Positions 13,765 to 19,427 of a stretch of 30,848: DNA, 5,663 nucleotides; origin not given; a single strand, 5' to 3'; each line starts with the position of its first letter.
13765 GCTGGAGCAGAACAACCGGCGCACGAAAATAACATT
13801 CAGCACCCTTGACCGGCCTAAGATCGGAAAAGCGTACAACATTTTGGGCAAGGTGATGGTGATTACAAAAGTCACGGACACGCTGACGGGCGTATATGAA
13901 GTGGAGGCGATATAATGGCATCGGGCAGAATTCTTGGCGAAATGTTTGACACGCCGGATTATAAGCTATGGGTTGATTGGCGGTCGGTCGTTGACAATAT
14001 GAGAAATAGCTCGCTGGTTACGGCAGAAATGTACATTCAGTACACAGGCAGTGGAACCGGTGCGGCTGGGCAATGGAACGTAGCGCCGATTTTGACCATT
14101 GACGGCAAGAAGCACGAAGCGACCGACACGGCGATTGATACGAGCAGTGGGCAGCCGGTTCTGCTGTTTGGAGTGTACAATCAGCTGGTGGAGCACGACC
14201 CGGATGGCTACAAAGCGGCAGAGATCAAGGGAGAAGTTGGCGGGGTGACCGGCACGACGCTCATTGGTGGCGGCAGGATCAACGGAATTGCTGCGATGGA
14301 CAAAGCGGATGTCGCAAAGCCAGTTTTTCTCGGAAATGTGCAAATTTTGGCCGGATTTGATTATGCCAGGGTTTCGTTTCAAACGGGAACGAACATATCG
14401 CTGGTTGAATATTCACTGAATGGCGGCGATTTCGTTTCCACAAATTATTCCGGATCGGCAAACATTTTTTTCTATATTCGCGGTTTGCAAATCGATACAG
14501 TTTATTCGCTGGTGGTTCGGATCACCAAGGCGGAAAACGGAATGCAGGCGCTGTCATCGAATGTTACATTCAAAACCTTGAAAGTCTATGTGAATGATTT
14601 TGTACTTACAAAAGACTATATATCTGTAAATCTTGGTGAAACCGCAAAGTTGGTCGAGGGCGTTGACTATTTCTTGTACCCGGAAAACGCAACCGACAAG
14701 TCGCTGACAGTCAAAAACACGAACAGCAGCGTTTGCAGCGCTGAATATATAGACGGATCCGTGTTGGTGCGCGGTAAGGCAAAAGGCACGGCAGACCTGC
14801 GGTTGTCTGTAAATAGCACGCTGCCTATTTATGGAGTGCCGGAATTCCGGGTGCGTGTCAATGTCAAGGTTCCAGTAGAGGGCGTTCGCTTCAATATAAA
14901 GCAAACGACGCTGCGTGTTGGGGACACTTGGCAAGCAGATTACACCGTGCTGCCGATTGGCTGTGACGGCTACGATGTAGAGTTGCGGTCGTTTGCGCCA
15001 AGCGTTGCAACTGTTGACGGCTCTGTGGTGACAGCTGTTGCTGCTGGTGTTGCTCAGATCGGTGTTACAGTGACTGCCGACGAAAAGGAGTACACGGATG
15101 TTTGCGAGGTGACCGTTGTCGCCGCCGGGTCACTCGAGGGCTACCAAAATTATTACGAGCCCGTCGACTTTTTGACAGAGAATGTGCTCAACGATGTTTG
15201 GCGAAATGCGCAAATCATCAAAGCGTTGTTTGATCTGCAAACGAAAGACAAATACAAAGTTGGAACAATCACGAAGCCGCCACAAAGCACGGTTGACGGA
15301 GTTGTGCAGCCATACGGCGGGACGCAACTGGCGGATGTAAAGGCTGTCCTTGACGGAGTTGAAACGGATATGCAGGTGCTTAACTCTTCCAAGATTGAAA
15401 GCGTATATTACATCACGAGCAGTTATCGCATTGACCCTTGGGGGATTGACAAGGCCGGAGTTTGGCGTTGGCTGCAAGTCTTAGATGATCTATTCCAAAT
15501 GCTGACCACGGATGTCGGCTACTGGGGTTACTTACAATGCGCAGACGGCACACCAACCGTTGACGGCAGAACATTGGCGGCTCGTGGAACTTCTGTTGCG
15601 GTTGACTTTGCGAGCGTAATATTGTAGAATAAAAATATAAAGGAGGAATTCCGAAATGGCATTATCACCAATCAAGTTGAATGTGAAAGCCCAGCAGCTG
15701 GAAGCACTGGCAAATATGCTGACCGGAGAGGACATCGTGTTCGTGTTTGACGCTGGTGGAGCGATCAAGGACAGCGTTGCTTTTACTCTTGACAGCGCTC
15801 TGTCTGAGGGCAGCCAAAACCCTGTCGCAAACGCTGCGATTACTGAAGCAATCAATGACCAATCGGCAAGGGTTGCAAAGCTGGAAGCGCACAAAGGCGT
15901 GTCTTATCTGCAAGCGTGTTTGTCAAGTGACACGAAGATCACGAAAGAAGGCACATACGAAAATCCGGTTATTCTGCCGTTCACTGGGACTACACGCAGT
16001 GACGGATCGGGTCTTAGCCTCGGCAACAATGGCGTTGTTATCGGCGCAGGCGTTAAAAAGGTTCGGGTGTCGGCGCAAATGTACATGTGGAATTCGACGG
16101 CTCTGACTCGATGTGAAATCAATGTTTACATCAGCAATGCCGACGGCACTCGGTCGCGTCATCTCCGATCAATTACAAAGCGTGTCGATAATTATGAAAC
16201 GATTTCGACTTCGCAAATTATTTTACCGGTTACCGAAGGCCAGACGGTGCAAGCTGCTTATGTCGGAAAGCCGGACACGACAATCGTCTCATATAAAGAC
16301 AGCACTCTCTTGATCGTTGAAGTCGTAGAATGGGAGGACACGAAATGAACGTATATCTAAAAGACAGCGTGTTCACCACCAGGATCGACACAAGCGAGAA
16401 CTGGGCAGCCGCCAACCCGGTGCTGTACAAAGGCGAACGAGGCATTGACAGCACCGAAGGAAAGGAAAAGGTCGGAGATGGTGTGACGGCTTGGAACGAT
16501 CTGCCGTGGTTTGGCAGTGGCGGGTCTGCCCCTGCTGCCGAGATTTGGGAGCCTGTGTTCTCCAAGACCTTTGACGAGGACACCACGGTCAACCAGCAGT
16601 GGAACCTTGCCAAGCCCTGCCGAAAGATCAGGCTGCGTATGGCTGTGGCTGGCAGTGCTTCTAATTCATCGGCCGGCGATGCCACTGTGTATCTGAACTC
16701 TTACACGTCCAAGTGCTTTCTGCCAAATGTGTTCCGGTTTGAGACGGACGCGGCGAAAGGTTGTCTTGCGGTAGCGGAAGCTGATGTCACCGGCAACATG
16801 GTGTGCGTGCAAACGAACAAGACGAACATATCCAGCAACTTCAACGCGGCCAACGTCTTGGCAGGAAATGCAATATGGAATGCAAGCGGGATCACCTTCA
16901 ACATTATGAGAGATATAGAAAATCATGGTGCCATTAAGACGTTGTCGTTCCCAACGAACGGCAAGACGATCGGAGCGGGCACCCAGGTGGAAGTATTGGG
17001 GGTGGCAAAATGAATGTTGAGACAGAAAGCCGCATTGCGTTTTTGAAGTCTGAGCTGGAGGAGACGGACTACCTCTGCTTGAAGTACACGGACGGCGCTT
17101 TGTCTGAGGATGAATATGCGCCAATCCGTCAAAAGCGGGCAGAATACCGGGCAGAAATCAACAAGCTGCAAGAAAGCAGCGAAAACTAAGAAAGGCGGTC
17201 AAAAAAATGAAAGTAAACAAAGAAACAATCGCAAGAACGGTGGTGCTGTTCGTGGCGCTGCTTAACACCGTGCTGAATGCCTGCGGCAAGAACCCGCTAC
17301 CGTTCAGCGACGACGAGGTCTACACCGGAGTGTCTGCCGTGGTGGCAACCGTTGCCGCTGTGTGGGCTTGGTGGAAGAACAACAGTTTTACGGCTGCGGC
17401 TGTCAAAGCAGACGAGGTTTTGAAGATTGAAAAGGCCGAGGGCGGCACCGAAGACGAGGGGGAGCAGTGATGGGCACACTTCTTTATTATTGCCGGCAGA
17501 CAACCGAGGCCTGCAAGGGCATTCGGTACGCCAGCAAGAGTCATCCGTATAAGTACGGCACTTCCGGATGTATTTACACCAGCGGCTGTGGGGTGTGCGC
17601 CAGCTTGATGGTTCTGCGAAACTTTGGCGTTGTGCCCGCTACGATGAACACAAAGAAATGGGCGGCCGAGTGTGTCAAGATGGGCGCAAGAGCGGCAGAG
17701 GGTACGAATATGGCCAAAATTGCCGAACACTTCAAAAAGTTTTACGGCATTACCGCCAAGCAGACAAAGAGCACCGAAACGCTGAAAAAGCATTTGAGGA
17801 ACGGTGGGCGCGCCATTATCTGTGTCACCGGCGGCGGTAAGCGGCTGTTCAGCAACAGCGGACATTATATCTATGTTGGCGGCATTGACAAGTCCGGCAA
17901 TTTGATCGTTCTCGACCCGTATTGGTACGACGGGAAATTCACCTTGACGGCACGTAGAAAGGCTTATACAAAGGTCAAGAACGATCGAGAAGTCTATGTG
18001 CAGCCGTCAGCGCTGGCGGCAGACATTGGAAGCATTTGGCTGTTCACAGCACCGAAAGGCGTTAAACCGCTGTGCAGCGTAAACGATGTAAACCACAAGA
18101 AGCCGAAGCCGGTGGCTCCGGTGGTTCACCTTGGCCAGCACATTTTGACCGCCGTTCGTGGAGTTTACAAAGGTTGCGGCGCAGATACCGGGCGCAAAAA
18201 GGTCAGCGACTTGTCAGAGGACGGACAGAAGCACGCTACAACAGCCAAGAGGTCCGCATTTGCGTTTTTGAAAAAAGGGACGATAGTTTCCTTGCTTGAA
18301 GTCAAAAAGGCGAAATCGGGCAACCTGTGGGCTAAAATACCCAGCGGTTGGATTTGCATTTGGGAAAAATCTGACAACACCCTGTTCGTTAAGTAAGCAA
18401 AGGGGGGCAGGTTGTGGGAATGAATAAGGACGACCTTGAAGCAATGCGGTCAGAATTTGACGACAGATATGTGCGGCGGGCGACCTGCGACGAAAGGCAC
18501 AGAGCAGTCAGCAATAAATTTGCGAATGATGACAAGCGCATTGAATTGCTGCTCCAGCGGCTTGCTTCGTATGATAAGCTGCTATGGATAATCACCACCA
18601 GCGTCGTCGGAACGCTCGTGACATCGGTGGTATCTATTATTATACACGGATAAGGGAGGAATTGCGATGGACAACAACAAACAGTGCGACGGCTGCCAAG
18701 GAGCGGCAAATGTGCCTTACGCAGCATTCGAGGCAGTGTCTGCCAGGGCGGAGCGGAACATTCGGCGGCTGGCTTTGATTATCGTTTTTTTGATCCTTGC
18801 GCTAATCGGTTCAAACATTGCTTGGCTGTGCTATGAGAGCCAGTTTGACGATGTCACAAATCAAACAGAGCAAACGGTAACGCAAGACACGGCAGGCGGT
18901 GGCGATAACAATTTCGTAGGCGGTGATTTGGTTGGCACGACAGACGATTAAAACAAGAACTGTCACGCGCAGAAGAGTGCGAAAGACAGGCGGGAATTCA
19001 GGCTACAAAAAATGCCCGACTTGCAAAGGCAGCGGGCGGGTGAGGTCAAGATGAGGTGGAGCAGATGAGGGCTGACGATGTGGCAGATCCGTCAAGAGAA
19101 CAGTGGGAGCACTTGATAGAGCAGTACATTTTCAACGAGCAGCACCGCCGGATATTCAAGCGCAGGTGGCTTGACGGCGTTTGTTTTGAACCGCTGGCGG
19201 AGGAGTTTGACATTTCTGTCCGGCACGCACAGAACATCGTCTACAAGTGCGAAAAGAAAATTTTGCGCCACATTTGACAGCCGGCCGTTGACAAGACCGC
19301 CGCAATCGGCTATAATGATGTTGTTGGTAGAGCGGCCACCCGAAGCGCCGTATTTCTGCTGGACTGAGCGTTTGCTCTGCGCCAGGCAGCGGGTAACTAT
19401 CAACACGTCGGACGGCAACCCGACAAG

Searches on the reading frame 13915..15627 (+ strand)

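Call 97: search_protein_families(library=pfam, proteins=[window:13915-15627:+], max_evalue=0.001)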
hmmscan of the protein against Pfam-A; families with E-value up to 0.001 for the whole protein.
window:13915-15627:+ (570 aa): 1 family
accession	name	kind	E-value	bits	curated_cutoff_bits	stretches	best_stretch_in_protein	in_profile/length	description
PF02368.24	Big_2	-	5e-07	30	22.8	1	321-390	2-73/79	Bacterial Ig-like domain (group 2)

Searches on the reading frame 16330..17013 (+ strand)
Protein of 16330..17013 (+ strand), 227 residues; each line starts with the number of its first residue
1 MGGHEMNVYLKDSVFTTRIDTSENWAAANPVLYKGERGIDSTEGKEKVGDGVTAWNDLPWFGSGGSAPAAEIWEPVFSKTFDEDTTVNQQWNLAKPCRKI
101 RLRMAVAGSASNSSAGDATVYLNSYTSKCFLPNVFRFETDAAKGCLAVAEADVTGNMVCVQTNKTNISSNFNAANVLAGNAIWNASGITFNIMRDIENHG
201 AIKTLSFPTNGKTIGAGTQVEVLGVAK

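Call 14: search_protein_families(library=phrogs, proteins=[window:16330-17013:+], max_evalue=0.01)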
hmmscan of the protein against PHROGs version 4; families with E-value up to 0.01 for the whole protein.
window:16330-17013:+ (227 aa): 15 families
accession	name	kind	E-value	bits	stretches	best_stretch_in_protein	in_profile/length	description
phrog_31660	-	tail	3.2e-09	37.9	1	16-65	11-60/182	tail fiber protein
phrog_19976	-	tail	1.4e-08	35.5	1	15-65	10-64/256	tail assembly protein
phrog_697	-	head and packaging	2.5e-08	32.7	1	18-59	8-49/2079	structural protein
phrog_23595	-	tail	6.9e-08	32.8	1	17-63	7-53/440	minor tail protein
phrog_38417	-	other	1.5e-07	32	1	23-61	12-50/312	hyaluronidase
phrog_27786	-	tail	2e-07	30.9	1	18-63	10-55/729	tail spike protein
phrog_33904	-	tail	5.7e-07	29.5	1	18-62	7-51/542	tail fiber protein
phrog_6049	-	tail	5.6e-06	27.1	1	18-61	15-57/337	tail fiber protein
phrog_24754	-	tail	1.1e-05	26.4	1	15-59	7-51/202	tail fiber protein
phrog_21562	-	tail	1.1e-05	25.7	1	14-112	8-71/324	tail protein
phrog_19200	-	head and packaging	7.8e-05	23.1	1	17-66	14-63/268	virion structural protein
phrog_21017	-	unknown function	0.0003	22.1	1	26-63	18-55/143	-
phrog_24580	-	tail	0.0007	19.8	1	18-61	7-50/292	tail fiber protein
phrog_16032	-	unknown function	0.0016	18.9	1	21-58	16-53/331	-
phrog_2332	-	other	0.0093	16.1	0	21-84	15-61/343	hyaluronidase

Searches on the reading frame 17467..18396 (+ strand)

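Call 14: search_protein_families(library=phrogs, proteins=[window:17467-18396:+], max_evalue=0.01)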
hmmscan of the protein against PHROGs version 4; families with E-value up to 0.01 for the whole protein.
window:17467-18396:+ (309 aa): 0 families

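Call 49: search_protein_families(library=pfam, proteins=[window:17467-18396:+], max_evalue=0.1)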
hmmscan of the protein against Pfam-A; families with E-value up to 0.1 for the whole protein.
window:17467-18396:+ (309 aa): 3 families
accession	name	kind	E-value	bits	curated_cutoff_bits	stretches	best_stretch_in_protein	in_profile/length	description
PF13529.12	Peptidase_C39_2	-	2.2e-07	32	24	1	38-152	13-143/143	Peptidase_C39 like family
PF03412.21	Peptidase_C39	-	0.0093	16.2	22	1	40-161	12-113/133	Peptidase C39 family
PF18229.6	GcnA_N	-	0.074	13.6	27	0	92-124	2-34/79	N-acetyl-beta-D-glucosaminidase N-terminal domain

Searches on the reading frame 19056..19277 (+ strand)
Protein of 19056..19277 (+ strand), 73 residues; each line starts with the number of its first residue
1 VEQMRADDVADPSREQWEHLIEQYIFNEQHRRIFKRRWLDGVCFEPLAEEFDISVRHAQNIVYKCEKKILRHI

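Call 49: search_protein_families(library=pfam, proteins=[window:19056-19277:+], max_evalue=0.1)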
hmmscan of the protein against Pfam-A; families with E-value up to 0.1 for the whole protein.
window:19056-19277:+ (73 aa): 3 families
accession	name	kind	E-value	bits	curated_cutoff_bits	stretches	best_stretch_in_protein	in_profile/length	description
PF04545.22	Sigma70_r4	-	0.0097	15.9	24.1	1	27-62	6-41/50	Sigma-70, region 4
PF02022.25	Integrase_Zn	-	0.028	14.9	22.6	1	47-67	15-35/38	Integrase Zinc binding domain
PF13613.12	HTH_Tnp_4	-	0.096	12.7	27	0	41-66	19-44/53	Helix-turn-helix of DDE superfamily endonuclease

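Call 92: search_protein_families(library=padloc, proteins=[window:19056-19277:+], max_evalue=0.1)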
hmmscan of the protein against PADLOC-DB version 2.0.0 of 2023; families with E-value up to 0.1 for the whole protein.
window:19056-19277:+ (73 aa): 0 families

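Call 103: search_protein_families(library=phrogs, proteins=[window:19056-19277:+], max_evalue=0.01)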
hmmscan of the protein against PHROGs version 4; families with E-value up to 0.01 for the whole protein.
window:19056-19277:+ (73 aa): 0 families
